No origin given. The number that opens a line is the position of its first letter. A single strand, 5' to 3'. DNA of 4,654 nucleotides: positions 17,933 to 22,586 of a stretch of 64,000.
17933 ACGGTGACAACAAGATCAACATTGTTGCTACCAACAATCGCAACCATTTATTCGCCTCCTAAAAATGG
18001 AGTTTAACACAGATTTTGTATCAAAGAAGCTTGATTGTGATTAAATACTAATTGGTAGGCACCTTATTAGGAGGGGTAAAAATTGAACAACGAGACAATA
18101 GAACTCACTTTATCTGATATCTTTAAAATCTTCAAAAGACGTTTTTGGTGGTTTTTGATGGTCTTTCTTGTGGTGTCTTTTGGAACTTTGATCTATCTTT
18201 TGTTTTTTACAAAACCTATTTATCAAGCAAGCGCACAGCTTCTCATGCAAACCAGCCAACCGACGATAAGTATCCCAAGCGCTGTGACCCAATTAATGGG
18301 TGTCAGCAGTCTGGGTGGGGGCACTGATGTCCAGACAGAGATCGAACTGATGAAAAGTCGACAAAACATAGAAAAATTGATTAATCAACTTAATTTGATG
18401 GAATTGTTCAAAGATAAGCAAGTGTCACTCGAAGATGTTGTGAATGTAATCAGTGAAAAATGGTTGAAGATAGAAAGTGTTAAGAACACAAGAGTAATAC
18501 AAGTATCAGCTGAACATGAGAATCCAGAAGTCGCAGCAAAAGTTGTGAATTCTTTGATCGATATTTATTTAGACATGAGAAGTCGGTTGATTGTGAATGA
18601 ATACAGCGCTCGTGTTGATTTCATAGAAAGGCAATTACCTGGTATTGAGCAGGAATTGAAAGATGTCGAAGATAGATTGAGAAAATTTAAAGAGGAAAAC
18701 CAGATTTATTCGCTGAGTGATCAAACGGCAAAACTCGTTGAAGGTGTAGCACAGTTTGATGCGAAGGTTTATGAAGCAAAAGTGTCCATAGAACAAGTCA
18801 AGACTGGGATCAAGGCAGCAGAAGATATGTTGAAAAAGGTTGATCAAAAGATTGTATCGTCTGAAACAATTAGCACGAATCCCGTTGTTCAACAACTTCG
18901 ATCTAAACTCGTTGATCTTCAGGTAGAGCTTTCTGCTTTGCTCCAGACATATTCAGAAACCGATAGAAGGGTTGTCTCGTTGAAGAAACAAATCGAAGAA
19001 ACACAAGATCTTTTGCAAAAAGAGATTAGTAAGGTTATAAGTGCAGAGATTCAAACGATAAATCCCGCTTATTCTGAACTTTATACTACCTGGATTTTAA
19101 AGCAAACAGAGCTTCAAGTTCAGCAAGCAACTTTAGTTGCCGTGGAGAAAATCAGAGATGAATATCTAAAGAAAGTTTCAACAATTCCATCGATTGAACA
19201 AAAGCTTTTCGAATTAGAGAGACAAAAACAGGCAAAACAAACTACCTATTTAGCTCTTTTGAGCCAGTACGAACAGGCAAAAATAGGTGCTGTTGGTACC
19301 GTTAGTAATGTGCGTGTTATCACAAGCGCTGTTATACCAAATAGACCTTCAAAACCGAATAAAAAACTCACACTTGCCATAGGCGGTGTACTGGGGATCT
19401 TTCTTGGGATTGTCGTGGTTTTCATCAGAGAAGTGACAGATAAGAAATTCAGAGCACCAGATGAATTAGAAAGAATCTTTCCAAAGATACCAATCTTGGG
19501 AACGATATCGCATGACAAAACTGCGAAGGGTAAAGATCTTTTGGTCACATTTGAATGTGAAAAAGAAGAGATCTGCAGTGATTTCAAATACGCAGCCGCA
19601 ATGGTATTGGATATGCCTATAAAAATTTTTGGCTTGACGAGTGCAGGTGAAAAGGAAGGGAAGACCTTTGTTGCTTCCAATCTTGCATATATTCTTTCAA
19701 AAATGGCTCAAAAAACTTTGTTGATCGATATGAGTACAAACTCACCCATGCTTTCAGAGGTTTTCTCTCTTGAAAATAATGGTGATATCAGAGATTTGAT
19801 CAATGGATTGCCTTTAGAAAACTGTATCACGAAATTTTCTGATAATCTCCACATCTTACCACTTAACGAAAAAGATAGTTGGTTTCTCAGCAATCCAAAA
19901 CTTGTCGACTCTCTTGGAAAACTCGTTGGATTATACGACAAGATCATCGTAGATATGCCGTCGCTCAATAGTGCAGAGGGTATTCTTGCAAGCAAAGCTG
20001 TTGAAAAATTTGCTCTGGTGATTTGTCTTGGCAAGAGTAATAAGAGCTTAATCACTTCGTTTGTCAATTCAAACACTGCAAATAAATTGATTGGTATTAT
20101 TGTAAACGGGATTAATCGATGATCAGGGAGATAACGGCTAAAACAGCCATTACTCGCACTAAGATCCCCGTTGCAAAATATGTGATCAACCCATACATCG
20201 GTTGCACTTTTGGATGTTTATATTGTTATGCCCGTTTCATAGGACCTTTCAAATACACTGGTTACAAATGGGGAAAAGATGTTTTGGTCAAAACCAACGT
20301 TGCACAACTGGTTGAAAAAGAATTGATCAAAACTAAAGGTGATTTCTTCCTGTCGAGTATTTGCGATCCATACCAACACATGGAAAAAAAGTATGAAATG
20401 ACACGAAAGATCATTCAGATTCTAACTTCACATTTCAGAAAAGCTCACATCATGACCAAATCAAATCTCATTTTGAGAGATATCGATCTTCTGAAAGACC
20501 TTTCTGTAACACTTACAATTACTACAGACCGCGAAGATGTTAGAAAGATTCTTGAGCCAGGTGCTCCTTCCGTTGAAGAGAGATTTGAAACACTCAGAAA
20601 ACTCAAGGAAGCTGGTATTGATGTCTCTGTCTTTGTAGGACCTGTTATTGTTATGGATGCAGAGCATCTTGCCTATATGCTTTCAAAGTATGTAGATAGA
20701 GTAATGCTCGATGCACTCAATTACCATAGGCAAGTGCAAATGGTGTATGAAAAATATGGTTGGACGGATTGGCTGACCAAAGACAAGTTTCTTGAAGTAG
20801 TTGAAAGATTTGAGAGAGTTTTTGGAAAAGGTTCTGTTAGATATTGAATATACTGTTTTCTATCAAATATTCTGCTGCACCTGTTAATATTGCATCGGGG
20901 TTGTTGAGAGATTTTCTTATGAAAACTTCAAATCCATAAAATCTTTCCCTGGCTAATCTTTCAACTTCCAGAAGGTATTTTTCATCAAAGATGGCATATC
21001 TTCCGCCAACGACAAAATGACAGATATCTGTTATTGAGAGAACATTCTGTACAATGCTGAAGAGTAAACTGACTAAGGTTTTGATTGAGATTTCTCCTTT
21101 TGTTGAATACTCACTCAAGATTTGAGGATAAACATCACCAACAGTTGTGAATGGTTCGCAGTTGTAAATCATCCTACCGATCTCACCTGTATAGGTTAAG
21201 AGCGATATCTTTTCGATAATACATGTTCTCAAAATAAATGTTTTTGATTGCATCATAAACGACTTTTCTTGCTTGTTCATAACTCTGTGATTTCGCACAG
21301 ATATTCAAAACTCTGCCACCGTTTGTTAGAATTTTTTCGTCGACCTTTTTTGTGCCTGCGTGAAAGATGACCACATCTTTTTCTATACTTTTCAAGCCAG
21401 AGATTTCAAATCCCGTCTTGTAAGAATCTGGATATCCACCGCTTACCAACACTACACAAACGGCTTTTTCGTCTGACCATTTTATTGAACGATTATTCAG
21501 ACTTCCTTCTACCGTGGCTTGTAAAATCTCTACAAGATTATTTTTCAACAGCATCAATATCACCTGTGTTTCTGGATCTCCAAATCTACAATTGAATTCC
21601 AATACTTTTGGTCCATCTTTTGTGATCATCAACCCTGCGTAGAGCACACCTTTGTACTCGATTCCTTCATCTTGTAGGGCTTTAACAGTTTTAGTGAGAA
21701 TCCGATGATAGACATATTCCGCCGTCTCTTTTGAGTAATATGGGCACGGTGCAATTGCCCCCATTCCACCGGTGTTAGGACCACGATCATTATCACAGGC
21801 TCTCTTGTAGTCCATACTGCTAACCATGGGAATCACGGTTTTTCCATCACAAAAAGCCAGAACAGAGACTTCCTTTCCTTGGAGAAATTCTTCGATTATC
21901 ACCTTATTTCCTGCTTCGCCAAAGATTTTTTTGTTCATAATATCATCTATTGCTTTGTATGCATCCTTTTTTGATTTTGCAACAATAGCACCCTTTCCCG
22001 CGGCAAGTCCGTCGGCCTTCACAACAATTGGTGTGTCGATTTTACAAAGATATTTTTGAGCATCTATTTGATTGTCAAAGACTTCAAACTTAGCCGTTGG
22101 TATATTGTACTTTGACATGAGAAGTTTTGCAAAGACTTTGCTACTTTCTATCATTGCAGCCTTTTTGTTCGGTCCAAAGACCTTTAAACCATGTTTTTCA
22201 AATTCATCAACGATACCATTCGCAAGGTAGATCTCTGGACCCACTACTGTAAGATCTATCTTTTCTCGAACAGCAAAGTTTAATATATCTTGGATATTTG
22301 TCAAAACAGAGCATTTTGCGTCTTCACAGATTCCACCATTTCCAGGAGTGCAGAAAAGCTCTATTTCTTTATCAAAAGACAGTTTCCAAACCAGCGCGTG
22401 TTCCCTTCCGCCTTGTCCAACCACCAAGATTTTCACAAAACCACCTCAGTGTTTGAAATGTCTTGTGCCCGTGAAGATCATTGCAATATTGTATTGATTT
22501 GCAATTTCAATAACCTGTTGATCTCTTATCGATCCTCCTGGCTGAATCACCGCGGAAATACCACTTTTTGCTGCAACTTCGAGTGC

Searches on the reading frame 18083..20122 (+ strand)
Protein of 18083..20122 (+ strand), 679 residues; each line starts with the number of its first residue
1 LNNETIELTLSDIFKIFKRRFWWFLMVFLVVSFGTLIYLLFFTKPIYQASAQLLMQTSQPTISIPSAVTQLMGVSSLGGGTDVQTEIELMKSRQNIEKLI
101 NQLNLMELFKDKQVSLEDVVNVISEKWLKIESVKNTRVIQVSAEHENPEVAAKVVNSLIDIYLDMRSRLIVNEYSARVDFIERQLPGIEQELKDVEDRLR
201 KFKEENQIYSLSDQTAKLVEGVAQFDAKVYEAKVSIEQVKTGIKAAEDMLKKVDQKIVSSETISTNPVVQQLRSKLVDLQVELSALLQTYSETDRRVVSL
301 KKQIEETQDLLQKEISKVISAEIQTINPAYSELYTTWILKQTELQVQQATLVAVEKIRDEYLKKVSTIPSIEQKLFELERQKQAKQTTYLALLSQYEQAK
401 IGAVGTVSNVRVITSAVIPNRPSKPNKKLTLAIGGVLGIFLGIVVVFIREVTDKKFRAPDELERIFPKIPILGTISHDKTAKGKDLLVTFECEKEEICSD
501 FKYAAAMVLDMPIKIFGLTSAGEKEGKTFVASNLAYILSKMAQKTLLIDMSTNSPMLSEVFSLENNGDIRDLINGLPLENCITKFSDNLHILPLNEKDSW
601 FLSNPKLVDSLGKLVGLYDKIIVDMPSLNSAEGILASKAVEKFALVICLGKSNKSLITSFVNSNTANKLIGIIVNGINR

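Call 7: search_protein_families(library=ncbifam, proteins=[window:18083-20122:+], max_evalue=0.00001)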
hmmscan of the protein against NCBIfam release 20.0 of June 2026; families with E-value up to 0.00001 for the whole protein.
window:18083-20122:+ (679 aa): 10 families
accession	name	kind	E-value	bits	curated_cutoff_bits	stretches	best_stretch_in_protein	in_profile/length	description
TIGR03007.1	pepcterm_ChnLen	equivalog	9.6e-47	159.3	278.85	1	13-480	6-465/498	XrtA system polysaccharide chain length determinant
TIGR01005.1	eps_transp_fam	subfamily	2.8e-35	121.7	411.7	1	118-467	136-470/754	exopolysaccharide transport protein family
NF007350.0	PRK09841.1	equivalog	1e-34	119.8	1248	3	354-475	351-470/726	tyrosine-protein kinase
NF008568.0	PRK11519.1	equivalog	9.8e-31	106.7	1068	2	352-627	349-645/720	tyrosine-protein kinase Wzc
TIGR03017.1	EpsF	equivalog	1.3e-27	96.6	422.75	1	9-476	2-444/444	chain length determinant protein EpsF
TIGR01006.1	polys_exp_MPA1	subfamily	3.8e-19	69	296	2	398-476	145-222/226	CspC family polysaccharide chain length determinant protein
TIGR01007.1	eps_fam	subfamily_domain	8.8e-15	54.8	108.05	1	504-678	13-191/204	polysaccharide biosynthesis tyrosine autokinase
TIGR03029.1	EpsG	equivalog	9e-13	48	313.8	1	514-642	104-239/274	chain length determinant protein tyrosine kinase EpsG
TIGR01010.1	BexC_CtrB_KpsE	subfamily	1e-11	44.6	437.5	1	18-245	4-239/362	polysaccharide export inner-membrane protein, BexC/CtrB/KpsE family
TIGR03018.1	pepcterm_TyrKin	hypoth_equivalog_domain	8.3e-11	41.6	230.65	1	516-675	38-207/207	XrtA-associated tyrosine autokinase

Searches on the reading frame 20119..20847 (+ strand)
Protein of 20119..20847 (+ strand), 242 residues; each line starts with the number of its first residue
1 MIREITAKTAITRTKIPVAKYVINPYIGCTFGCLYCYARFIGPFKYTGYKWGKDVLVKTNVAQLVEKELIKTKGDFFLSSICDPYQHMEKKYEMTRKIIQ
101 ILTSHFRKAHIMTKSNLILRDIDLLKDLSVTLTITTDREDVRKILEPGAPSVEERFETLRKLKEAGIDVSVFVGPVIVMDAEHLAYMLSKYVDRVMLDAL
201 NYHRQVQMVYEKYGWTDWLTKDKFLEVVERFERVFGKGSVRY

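Call 7: search_protein_families(library=ncbifam, proteins=[window:20119-20847:+], max_evalue=0.00001)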
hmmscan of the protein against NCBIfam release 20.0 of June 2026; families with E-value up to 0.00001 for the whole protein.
window:20119-20847:+ (242 aa): 5 families
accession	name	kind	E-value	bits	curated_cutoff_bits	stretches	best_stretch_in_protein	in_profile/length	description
NF033668.1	rSAM_PA0069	hypoth_equivalog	7.6e-39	133.7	360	1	5-178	41-227/348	PA0069 family radical SAM protein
TIGR04470.1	rSAM_mob_pairB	equivalog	4.4e-35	121.4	410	1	2-241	1-236/285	radical SAM mobile pair protein B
NF038135.1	rSAM_Rv2578c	equivalog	9.2e-35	120.2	430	1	3-240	41-294/317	Rv2578c family radical SAM protein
NF038136.1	rSAM_Rv_intein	exception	6.1e-28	98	700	1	48-239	349-550/574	intein-containing Rv2578c family radical SAM protein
TIGR04070.1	photo_TT_lyase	equivalog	2.9e-06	26.5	400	1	13-186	71-243/338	spore photoproduct lyase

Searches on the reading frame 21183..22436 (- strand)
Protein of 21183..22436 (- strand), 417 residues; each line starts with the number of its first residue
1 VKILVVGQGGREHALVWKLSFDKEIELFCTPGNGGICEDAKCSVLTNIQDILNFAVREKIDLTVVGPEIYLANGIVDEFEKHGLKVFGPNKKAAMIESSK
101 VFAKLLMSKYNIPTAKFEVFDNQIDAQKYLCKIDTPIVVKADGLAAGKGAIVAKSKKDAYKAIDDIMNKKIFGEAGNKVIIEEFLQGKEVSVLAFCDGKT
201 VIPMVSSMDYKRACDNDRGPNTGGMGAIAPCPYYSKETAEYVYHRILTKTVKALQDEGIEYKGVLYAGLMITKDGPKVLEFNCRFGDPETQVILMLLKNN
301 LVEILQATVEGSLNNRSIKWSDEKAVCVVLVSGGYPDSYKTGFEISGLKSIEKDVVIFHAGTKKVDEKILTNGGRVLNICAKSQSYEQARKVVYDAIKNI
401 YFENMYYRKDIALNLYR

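Call 8: search_protein_families(library=ncbifam, proteins=[window:21183-22436:-], max_evalue=1e-10)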
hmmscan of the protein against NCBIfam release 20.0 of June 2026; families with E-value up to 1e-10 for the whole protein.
window:21183-22436:- (417 aa): 1 family
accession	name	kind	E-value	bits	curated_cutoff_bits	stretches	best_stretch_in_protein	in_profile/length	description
TIGR00877.1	purD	equivalog_domain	1.8e-163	544.3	288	1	1-414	1-422/425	phosphoribosylamine--glycine ligase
